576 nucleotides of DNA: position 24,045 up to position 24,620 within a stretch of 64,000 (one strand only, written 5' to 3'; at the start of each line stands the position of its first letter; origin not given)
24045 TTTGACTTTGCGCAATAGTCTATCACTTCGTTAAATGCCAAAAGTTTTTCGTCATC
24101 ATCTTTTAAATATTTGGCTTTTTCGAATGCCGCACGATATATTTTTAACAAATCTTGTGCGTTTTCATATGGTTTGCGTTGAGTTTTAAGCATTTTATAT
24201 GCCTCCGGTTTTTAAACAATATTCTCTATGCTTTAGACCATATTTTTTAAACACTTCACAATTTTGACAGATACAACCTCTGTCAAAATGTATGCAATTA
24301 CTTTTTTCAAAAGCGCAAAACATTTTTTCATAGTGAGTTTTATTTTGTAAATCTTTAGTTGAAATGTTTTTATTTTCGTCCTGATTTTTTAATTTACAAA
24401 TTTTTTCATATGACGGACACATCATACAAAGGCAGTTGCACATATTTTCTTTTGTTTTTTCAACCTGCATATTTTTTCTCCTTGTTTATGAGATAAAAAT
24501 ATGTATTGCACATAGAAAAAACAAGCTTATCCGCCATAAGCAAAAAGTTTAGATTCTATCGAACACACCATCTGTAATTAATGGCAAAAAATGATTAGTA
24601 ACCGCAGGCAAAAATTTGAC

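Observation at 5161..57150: Dispersed multigene family of small secreted proteins: conserved ends, hypervariable core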

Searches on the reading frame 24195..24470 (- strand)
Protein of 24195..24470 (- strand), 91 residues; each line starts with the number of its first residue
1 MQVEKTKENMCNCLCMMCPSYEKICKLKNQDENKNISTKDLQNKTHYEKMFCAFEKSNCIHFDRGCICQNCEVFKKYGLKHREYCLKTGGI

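Call 23: search_protein_families(library=pfam, proteins=[window:24195-24470:-], max_evalue=0.001)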
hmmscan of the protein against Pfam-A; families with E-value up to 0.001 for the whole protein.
window:24195-24470:- (91 aa): 1 family
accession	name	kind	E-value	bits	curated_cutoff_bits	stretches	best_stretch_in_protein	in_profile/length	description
PF10967.13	DUF2769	-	1.6e-11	45.1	22.8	1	13-86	1-57/57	Protein of unknown function (DUF2769)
